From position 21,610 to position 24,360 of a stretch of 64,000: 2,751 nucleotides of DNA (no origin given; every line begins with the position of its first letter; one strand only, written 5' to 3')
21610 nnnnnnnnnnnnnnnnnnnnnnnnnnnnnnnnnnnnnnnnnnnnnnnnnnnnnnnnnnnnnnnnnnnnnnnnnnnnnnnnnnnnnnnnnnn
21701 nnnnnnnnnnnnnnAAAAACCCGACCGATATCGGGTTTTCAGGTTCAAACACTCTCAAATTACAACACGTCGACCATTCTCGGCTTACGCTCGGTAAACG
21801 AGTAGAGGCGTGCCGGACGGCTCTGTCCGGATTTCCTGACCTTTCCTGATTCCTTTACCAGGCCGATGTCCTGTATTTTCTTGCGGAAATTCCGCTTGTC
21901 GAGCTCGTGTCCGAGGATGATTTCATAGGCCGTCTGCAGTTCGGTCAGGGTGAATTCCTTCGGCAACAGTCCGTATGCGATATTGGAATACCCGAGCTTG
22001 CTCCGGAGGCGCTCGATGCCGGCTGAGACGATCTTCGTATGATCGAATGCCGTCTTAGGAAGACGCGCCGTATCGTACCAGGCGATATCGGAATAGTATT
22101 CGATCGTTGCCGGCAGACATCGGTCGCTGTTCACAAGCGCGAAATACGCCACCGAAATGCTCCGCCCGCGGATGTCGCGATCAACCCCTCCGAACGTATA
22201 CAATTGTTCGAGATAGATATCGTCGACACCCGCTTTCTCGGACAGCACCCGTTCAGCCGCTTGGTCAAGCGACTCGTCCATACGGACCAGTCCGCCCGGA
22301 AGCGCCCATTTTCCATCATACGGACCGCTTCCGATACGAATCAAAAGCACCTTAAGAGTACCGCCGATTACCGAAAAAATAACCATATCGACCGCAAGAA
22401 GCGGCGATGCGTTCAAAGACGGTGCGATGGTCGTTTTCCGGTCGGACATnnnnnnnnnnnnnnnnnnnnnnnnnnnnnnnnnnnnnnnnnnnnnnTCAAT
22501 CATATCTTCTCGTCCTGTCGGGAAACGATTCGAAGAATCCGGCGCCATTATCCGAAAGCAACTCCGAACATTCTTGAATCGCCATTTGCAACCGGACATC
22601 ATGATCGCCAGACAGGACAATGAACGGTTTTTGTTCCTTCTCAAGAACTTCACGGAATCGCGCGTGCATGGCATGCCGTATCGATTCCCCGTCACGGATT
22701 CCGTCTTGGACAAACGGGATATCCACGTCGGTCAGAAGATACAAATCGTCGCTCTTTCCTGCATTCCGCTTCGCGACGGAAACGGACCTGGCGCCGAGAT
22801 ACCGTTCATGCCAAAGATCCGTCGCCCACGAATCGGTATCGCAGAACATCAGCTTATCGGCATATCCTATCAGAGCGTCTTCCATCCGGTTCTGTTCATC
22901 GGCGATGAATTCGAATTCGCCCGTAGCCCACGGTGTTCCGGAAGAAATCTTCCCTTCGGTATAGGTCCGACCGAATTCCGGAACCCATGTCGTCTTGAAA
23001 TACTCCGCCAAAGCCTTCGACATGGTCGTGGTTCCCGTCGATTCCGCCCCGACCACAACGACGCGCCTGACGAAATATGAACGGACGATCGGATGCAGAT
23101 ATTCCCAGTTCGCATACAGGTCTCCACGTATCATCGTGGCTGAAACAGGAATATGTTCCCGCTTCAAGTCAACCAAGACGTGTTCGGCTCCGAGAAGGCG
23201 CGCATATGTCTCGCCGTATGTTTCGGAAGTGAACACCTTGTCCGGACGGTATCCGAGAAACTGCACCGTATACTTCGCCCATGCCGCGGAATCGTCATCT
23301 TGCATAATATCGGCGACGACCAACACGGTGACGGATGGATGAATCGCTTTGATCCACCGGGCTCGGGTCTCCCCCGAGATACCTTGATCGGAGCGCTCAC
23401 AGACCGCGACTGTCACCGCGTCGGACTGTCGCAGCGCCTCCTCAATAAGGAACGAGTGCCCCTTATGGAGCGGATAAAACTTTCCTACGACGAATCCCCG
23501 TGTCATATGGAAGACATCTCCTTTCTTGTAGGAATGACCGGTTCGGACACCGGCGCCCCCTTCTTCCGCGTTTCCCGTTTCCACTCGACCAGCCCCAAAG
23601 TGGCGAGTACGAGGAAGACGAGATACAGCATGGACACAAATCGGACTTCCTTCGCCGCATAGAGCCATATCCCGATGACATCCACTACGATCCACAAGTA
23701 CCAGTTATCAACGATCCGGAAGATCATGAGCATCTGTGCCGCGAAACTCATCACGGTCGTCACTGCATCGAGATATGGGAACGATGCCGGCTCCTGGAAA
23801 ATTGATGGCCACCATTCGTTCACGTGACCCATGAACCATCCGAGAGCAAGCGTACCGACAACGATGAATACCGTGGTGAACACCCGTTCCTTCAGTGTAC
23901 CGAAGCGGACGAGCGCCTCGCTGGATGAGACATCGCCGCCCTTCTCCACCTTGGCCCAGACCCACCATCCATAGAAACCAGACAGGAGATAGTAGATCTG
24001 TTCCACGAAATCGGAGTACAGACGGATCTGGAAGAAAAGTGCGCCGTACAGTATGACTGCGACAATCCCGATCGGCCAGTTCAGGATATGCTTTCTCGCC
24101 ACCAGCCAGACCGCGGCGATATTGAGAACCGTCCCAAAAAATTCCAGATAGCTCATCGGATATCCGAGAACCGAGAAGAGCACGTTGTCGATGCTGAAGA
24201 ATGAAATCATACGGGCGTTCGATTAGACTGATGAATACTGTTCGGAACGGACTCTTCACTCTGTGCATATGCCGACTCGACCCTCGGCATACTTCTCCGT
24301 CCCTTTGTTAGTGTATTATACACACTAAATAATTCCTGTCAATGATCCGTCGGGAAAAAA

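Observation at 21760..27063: Complete NrtR-controlled NAD salvage module with paired palindromic operators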

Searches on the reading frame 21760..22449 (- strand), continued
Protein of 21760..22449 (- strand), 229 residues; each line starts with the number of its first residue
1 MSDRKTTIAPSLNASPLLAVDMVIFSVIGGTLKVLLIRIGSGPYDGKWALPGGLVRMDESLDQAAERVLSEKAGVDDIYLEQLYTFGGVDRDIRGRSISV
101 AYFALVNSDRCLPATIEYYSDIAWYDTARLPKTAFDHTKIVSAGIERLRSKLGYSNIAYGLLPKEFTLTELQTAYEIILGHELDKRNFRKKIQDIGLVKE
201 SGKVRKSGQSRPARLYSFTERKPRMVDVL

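Call 35: find_encoding_contigs(protein=P0018, flank=4000, max_places=2)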
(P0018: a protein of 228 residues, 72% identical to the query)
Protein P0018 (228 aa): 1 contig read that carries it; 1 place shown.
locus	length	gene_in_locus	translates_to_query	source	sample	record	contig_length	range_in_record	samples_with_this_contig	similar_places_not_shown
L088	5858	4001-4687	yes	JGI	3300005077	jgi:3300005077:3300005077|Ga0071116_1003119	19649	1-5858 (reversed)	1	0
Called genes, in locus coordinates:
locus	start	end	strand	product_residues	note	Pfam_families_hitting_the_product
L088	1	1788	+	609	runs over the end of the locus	PF00795:CN_hydrolase, PF02540:NAD_synthase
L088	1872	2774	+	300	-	-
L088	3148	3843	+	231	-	PF18306:LDcluster4 (faint)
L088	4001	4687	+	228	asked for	PF00293:NUDIX, PF19368:WHD_AraR, PF21906:WHD_NrtR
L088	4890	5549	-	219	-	PF01467:CTP_transf_like (weak)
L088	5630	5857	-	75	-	?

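Call 36: find_encoding_contigs(protein=P0021, flank=4000, max_places=2)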
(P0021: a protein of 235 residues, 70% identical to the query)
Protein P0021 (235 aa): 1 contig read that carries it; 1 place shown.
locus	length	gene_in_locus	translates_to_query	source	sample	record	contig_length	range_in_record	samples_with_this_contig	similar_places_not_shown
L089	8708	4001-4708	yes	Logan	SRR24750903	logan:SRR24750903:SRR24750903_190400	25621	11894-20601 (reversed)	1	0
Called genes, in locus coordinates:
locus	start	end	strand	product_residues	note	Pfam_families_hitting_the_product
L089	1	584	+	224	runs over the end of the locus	PF01386:Ribosomal_L25p, PF14693:Ribosomal_TL5_C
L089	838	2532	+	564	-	-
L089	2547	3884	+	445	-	PF01145:Band_7 (weak)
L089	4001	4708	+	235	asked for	PF00293:NUDIX, PF19368:WHD_AraR, PF21906:WHD_NrtR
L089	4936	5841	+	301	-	PF00293:NUDIX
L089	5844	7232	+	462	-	PF18127:NAMPT_N, PF04095:NAPRTase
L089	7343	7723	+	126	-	-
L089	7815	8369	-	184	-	PF01195:Pept_tRNA_hydro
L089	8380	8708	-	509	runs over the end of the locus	PF03816:LytR_cpsA_psr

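Call 37: find_encoding_contigs(protein=P0028, flank=4000, max_places=2)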
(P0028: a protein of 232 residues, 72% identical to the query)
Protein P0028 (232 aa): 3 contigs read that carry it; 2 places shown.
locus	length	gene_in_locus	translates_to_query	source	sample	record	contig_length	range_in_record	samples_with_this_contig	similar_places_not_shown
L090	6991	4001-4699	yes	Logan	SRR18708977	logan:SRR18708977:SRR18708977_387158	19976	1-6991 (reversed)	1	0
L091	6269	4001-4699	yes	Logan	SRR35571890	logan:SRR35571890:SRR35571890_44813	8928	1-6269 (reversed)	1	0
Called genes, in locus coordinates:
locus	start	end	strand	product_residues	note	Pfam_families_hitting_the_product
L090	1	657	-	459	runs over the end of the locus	PF18127:NAMPT_N, PF04095:NAPRTase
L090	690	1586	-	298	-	PF00293:NUDIX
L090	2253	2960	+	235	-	PF04973:NMN_transporter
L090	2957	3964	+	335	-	PF13521:AAA_28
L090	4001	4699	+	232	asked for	PF00293:NUDIX, PF19368:WHD_AraR, PF21906:WHD_NrtR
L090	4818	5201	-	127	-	-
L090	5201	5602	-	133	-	-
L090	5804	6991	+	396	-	?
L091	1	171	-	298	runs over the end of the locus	PF00293:NUDIX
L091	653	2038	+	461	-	-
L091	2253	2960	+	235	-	PF04973:NMN_transporter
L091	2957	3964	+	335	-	PF13521:AAA_28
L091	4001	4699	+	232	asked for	PF00293:NUDIX, PF19368:WHD_AraR, PF21906:WHD_NrtR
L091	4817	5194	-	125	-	-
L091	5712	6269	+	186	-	?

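Call 52: search_protein_families(library=pfam, proteins=[L084:2788-3603:-, L084:1981-2706:-, L007:949-1776:-, L088:1872-2774:+, L088:3148-3843:+, L088:4890-5549:-, L083:4767-6716:+], max_evalue=0.01)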
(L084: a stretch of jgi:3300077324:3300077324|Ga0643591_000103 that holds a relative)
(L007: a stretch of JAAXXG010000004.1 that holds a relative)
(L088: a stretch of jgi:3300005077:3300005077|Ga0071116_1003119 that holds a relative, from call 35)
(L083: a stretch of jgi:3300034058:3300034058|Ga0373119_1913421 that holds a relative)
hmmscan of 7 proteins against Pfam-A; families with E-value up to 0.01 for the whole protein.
L084:2788-3603:- (271 aa): 1 family
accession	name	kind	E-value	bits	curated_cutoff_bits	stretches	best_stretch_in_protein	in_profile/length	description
PF00857.26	Isochorismatase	-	0.0033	17.9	27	0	5-51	3-47/175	Isochorismatase domain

L084:1981-2706:- (241 aa): 0 families

L007:949-1776:- (275 aa): 1 family
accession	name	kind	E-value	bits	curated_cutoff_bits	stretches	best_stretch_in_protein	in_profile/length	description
PF00857.26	Isochorismatase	-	0.00019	22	27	0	186-217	100-133/175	Isochorismatase domain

L088:1872-2774:+ (300 aa): 0 families

L088:3148-3843:+ (231 aa): 2 families
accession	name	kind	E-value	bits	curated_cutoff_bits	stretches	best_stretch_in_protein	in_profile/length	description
PF18306.6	LDcluster4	-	4.4e-06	26.8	26.3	1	70-172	32-117/151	SLOG cluster4 family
PF18171.6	LSDAT_prok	-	0.00012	21.9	25.4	1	37-210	3-176/195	SLOG in TRPM, prokaryote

L088:4890-5549:- (219 aa): 1 family
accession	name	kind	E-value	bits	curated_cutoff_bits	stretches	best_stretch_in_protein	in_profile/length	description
PF01467.32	CTP_transf_like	-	6.9e-06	26.7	21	1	7-87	2-74/133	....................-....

L083:4767-6716:+ (649 aa): 1 family
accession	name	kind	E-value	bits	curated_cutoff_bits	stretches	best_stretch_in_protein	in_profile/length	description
PF01909.29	NTP_transf_2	-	0.0044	17.8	21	0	456-485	17-46/93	Nucleotidyltransferase domain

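Call 60: predict_structure(alignment_id=A4)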
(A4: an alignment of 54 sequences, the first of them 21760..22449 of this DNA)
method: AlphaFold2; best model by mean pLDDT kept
length: 229 residues; sequences in the alignment: 54
mean_pLDDT: 89.0   pTM: 0.85
mean pLDDT of the five models: 89.0, 88.0, 87.8, 86.0, 85.7
residues with pLDDT >= 90: 170; 70-90: 34; 50-70: 20; < 50: 5
segments of 3 or more residues with pLDDT < 50: none
pLDDT, mean of each block of 10 residues (from residue 1): 51 76 95 95 94 94 94 82 92 90 87 69 95 96 97 94 94 96 96 96 81 93 91
secondary structure, 60 per line:
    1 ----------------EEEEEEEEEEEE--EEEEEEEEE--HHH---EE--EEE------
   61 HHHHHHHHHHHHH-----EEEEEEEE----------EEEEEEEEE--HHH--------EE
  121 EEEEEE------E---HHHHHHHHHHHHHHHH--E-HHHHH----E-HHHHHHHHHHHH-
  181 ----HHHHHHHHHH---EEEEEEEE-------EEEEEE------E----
elements in order: E17-28 E31-39 E52-54 H61-73 E79-86 E97-105 E119-126 H137-152 H157-161 H168-179 H185-194 E198-205 E213-218

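Call 64: fold_search(model_id=the predicted structure, library=pdb)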
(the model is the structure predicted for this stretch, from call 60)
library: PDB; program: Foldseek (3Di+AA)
matches with E <= 10: 945; with E <= 0.001: 614
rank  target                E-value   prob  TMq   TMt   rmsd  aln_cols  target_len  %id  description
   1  5dd4                  4.5e-24  1.00  0.81  0.84   3.2       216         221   38  Apo structure of transcriptional factor AraR from Bacteroides thetaiotaomicron VPI (released 2015-09-09)
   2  5bs6_C                9.4e-24  1.00  0.84  0.85   2.1       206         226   38  Apo structure of transcriptional factor AraR from Bacteroides thetaiotaomicron VPI (released 2015-06-17)
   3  5bs6_B                1.1e-23  1.00  0.81  0.82   2.4       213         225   38  Apo structure of transcriptional factor AraR from Bacteroides thetaiotaomicron VPI (released 2015-06-17)
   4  5bs6_A                1.1e-23  1.00  0.81  0.83   2.9       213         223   38  Apo structure of transcriptional factor AraR from Bacteroides thetaiotaomicron VPI (released 2015-06-17)
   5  5bs6_D                1.5e-23  1.00  0.80  0.81   3.0       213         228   38  Apo structure of transcriptional factor AraR from Bacteroides thetaiotaomicron VPI (released 2015-06-17)
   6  3gz6_A                2.5e-21  1.00  0.79  0.82   2.8       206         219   38  Crystal structure of Shewanella oneidensis NrtR complexed with a 27mer DNA (released 2009-06-09)
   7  5deq_A                1.2e-20  1.00  0.71  0.76   4.7       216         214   36  Crystal structure of transcriptional factor AraR from Bacteroides thetaiotaomicron VPI in complex with L-arabinose (released 2015-10-21)
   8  3gz5_A                2.7e-20  1.00  0.77  0.82   2.9       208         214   38  Crystal structure of Shewanella oneidensis NrtR (released 2009-06-09)
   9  3gz5_B                3.0e-20  1.00  0.79  0.83   2.2       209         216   38  Crystal structure of Shewanella oneidensis NrtR (released 2009-06-09)
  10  2fml_A                9.3e-17  1.00  0.73  0.65   4.7       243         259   26  Crystal structure of MutT/nudix family protein from Enterococcus faecalis (released 2006-02-21)
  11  2fml_B                2.8e-16  1.00  0.74  0.67   3.3       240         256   28  Crystal structure of MutT/nudix family protein from Enterococcus faecalis (released 2006-02-21)
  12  7q92_A                2.0e-15  1.00  0.68  0.55   5.4       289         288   22  Crystal Structure of Agrobacterium tumefaciens NADQ, ATP complex. (released 2022-11-09)
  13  7q92_C                4.7e-15  1.00  0.69  0.55   4.6       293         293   22  Crystal Structure of Agrobacterium tumefaciens NADQ, ATP complex. (released 2022-11-09)
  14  7q91_D                1.3e-14  1.00  0.69  0.59   7.9       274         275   23  Crystal Structure of Agrobacterium tumefaciens NADQ, native form. (released 2022-11-09)
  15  3gz8_A                1.8e-14  1.00  0.55  0.80   3.9       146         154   39  Cocrystal structure of NUDIX domain of Shewanella oneidensis NrtR complexed with ADP ribose (released 2009-06-09)
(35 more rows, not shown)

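Call 77: search_solved_structures(query=L007:949-1776:-, max_evalue=1)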
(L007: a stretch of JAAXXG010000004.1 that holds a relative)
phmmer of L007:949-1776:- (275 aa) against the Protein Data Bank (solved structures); distinct sequences matched with E-value up to 1: 6.
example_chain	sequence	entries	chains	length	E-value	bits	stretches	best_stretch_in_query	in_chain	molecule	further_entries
1ilw_A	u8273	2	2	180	4.2e-05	26.1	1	9-59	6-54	180 aa long hypothetical Pyrazinamidase/nicotinamidase | 180aa long hypothetical Pyrazinamidase/Nicotinamidase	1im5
2h0r_A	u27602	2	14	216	6.4e-05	25.5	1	121-223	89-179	Nicotinamidase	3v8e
29iv_A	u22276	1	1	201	0.00092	21.7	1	121-215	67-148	nicotinamidase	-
3pl1_A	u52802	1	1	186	0.0021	20.6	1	122-217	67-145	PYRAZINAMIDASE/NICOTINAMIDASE PNCA (PZase)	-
3hu5_A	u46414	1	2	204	0.059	15.8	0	3-45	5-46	Isochorismatase family protein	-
2wt9_A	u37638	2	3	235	0.35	13.3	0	121-214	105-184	NICOTINAMIDASE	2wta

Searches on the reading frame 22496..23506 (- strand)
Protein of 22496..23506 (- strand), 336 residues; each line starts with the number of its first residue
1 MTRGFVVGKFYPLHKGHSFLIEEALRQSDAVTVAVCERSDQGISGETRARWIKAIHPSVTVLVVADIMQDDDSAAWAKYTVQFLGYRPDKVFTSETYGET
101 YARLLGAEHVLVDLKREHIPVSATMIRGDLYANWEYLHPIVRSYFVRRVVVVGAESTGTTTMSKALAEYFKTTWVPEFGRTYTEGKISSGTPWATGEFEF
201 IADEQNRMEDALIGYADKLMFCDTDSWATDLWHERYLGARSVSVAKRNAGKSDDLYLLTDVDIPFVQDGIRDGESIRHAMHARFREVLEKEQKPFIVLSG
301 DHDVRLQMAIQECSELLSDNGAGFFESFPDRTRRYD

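Call 6: search_protein_families(library=pfam, proteins=[window:22496-23506:-], max_evalue=0.01)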
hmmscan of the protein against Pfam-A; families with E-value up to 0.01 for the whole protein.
window:22496-23506:- (336 aa): 3 families
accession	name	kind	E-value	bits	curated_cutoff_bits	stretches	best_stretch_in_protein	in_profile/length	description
PF13521.12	AAA_28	-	9.4e-28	97.9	27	1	148-304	1-163/164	AAA domain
PF01467.32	CTP_transf_like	-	1.2e-05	25.9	21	1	6-74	2-76/133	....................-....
PF08218.17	Citrate_ly_lig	-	0.0011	19.1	20.9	1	11-55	9-53/182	Citrate lyase ligase C-terminal domain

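Call 24: search_protein_families(library=ncbifam, proteins=[window:22496-23506:-], max_evalue=0.01)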
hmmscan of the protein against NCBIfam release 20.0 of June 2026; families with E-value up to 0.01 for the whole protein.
window:22496-23506:- (336 aa): 9 families
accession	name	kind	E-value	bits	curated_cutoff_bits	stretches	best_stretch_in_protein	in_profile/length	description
TIGR01526.1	nadR_NMN_Atrans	equivalog_domain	8.2e-60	202.7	341.15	1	1-301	1-319/325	nicotinamide-nucleotide adenylyltransferase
NF005988.0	PRK08099.1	equivalog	1.3e-39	136.5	201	1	3-317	66-406/411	multifunctional transcriptional regulator/nicotinamide-nucleotide adenylyltransferase/ribosylnicotinamide kinase NadR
TIGR00125.1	cyt_tran_rel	domain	2.4e-10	40.4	27.7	1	3-37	1-35/65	adenylyltransferase/cytidyltransferase family protein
NF002243.0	PRK01153.1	subfamily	9.1e-05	22.1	127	1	2-36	1-35/175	nicotinamide-nucleotide adenylyltransferase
TIGR00482.1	TIGR00482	equivalog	0.00018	21.6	112.45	0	7-60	3-63/194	nicotinate (nicotinamide) nucleotide adenylyltransferase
TIGR01510.1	coaD_prev_kdtB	equivalog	0.00063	19.8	103.3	1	7-127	5-130/155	pantetheine-phosphate adenylyltransferase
TIGR01527.1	arch_NMN_Atrans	equivalog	0.00077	19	181.2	1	3-37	1-35/167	nicotinamide-nucleotide adenylyltransferase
NF001985.0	PRK00777.1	subfamily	0.0012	19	104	1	5-41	8-42/157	pantetheine-phosphate adenylyltransferase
NF003786.0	PRK05379.1-2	equivalog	0.0019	17.4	397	1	6-35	19-48/354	bifunctional nicotinamide-nucleotide adenylyltransferase/Nudix hydroxylase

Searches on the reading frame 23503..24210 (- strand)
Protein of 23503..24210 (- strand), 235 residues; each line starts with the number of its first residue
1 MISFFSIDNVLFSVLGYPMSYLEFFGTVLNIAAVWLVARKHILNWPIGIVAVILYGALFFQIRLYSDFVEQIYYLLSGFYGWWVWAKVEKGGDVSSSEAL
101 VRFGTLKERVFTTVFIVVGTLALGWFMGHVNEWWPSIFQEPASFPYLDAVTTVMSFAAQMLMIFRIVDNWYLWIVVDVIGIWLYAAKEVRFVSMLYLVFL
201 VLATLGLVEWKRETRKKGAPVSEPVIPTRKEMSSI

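Call 6: search_protein_families(library=pfam, proteins=[window:23503-24210:-], max_evalue=0.01)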
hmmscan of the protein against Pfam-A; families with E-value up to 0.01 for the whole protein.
window:23503-24210:- (235 aa): 1 family
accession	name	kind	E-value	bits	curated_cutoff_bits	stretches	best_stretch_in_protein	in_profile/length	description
PF04973.17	NMN_transporter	-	1.2e-51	175.6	27.3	1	20-212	1-175/175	Nicotinamide mononucleotide transporter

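Call 12: find_encoding_contigs(protein=window:23503-24210:-, flank=3000, max_places=6)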
Protein window:23503-24210:- (235 aa): 24 contigs read that carry it; 1 place shown.
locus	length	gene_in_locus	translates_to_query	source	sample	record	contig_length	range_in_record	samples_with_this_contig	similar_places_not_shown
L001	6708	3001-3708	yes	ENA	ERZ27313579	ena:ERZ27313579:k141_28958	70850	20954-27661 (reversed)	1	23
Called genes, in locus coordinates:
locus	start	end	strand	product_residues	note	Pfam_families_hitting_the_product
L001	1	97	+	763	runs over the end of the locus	PF00580:UvrD-helicase, PF01443:Viral_helicase1 (faint), PF13245:AAA_19, PF13361:UvrD_C, PF13538:UvrD_C_2, PF21196:PcrA_UvrD_tudor (weak)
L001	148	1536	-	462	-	PF18127:NAMPT_N, PF04095:NAPRTase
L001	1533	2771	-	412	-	PF00293:NUDIX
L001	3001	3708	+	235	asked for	PF04973:NMN_transporter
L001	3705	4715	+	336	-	PF01467:CTP_transf_like (faint), PF13521:AAA_28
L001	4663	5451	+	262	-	PF00293:NUDIX, PF19368:WHD_AraR, PF21906:WHD_NrtR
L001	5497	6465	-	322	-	PF02899:Phage_int_SAM_1 (weak), PF13495:Phage_int_SAM_4 (faint), PF00589:Phage_integrase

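Call 24: search_protein_families(library=ncbifam, proteins=[window:23503-24210:-], max_evalue=0.01)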
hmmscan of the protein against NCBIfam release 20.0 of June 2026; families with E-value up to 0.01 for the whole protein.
window:23503-24210:- (235 aa): 2 families
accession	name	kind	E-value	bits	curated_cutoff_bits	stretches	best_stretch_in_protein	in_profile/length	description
NF011926.0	PRK15397.1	subfamily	3.6e-35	121.9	335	2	2-130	1-130/239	nicotinamide riboside transporter PnuC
TIGR01528.1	NMN_trans_PnuC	equivalog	1e-29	103.8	42.45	1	20-215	2-186/187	nicotinamide riboside transporter PnuC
